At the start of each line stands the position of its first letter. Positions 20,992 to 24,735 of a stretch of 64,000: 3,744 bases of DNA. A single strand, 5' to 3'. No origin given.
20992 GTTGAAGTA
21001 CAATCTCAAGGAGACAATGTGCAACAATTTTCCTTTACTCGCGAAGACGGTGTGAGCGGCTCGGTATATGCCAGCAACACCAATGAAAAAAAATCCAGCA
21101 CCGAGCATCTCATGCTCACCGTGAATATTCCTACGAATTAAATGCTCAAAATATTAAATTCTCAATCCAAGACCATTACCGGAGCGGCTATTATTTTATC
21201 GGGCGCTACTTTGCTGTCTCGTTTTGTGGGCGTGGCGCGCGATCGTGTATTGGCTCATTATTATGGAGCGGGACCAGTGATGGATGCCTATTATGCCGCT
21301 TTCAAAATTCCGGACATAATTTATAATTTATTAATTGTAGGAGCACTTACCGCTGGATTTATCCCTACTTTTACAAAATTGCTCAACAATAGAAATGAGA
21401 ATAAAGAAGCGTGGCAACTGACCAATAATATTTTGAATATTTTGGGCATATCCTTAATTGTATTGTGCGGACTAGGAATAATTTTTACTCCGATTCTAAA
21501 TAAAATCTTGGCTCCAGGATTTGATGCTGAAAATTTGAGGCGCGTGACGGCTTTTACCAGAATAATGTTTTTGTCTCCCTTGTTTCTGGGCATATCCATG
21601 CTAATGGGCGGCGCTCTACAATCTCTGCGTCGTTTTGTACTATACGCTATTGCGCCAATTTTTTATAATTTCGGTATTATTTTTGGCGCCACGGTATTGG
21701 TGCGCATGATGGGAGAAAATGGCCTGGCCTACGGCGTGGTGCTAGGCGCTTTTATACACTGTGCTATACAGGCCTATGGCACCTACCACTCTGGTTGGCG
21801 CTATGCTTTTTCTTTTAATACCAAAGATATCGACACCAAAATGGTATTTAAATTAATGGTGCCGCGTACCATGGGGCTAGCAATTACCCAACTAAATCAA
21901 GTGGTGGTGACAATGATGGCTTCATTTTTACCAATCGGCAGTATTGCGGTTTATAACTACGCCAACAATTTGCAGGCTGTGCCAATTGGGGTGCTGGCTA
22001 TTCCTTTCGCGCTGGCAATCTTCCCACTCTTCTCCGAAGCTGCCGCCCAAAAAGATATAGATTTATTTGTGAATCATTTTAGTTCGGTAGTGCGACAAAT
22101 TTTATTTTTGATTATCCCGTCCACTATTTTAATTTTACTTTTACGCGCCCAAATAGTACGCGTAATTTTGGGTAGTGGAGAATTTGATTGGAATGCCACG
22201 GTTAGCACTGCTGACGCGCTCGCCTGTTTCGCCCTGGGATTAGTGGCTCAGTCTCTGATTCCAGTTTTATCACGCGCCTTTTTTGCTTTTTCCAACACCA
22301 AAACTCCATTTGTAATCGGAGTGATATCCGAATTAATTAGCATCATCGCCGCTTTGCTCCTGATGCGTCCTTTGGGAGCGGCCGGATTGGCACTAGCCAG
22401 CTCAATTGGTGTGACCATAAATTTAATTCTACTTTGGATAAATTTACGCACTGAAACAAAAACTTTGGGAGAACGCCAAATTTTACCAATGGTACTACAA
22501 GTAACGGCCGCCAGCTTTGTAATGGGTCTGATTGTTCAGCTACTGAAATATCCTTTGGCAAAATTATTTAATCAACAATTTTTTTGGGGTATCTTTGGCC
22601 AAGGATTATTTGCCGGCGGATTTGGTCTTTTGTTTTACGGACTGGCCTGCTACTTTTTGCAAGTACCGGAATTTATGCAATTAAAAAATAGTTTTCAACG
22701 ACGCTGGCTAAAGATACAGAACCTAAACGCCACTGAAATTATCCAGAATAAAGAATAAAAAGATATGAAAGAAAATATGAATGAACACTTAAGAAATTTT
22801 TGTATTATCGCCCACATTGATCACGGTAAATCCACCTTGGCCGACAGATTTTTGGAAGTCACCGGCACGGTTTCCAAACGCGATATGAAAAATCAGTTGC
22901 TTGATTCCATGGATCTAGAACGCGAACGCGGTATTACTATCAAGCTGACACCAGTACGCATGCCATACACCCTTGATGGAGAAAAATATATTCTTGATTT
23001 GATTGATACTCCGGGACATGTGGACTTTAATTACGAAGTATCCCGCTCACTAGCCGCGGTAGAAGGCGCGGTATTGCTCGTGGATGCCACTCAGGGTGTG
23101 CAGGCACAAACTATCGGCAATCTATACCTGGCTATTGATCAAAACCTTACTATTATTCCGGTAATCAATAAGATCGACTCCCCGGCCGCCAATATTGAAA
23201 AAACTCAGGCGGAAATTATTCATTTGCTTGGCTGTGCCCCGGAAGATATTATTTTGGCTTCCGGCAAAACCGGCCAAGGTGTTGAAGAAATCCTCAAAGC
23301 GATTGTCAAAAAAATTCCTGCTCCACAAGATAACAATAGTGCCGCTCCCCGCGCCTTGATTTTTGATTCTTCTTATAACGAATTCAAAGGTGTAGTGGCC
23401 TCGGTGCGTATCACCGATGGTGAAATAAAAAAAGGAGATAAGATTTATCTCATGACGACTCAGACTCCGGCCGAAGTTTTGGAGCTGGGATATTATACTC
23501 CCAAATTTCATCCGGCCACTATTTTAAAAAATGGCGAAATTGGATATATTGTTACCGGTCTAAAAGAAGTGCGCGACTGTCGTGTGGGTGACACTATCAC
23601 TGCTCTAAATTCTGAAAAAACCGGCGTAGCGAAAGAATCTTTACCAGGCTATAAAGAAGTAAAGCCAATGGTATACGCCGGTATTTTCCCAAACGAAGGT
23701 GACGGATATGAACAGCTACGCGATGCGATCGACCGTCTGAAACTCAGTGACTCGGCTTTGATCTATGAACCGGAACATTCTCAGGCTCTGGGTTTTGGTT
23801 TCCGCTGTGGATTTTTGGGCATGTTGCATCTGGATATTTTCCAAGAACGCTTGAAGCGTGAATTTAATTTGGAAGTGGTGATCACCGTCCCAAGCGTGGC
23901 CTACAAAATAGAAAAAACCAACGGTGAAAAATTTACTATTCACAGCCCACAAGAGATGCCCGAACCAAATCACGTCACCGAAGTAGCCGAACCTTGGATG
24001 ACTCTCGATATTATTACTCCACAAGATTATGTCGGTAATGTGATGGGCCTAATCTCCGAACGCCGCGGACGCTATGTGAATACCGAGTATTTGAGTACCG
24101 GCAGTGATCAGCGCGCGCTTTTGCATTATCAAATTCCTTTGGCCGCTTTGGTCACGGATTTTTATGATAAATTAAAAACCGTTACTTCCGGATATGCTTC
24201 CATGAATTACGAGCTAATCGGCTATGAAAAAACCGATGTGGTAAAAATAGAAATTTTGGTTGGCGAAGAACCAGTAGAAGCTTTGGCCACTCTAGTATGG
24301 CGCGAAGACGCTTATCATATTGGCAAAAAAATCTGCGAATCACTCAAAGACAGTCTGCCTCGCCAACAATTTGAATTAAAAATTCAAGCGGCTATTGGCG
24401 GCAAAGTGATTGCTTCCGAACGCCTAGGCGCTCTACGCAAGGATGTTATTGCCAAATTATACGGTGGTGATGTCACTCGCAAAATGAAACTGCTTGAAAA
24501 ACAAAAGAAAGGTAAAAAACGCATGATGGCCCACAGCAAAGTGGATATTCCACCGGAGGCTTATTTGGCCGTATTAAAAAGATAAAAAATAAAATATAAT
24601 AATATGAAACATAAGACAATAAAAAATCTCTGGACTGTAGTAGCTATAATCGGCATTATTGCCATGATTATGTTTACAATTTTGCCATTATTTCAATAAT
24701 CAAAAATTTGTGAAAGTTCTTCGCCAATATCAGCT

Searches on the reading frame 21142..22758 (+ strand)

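Call 11: search_protein_families(library=pfam, proteins=[window:21142-22758:+], max_evalue=0.0001)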
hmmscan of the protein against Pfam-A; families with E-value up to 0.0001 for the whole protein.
window:21142-22758:+ (538 aa): 2 families
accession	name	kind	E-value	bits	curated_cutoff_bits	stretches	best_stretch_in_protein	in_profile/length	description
PF03023.19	MurJ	-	2.7e-91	306.9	27.4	1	37-482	1-447/451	Lipid II flippase MurJ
PF01943.22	Polysacc_synt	-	1.2e-08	35.2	28.2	1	71-299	54-272/274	Polysaccharide biosynthesis protein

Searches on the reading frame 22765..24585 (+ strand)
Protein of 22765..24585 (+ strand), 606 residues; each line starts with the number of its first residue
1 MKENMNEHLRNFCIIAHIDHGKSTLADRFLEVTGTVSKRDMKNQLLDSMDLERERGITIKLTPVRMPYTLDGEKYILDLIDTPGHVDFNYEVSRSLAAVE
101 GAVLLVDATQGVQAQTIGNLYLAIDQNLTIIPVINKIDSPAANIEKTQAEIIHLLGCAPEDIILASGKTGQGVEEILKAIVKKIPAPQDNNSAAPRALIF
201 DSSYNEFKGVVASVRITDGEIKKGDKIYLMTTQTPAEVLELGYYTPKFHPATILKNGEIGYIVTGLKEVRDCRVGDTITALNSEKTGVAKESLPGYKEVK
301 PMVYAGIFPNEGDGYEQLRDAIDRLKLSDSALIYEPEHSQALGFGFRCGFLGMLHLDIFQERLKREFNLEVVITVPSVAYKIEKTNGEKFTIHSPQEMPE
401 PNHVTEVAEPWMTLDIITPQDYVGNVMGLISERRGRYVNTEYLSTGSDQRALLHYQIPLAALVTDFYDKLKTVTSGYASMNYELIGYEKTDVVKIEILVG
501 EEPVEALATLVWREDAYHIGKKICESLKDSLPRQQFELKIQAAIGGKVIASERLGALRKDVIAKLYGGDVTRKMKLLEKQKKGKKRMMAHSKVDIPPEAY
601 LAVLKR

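Call 11: search_protein_families(library=pfam, proteins=[window:22765-24585:+], max_evalue=0.0001)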
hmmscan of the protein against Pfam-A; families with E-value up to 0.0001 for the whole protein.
window:22765-24585:+ (606 aa): 5 families
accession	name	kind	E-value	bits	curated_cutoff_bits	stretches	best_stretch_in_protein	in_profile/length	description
PF00009.33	GTP_EFTU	-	9.8e-54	182.2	26.5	1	8-185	2-187/188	Elongation factor Tu GTP binding domain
PF06421.17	LepA_C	-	6.1e-41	139.3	29.7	1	501-605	3-107/107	GTP-binding protein LepA C-terminus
PF00679.30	EFG_C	-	8.6e-23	80.6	27.9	1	407-495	2-86/89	Elongation factor G C-terminus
PF03144.31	GTP_EFTU_D2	-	2.1e-10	41.3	30.3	1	209-279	1-73/73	Elongation factor Tu domain 2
PF22042.2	EF-G_D2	-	3.4e-05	24.3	27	0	196-231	3-38/84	Elongation factor G domain 2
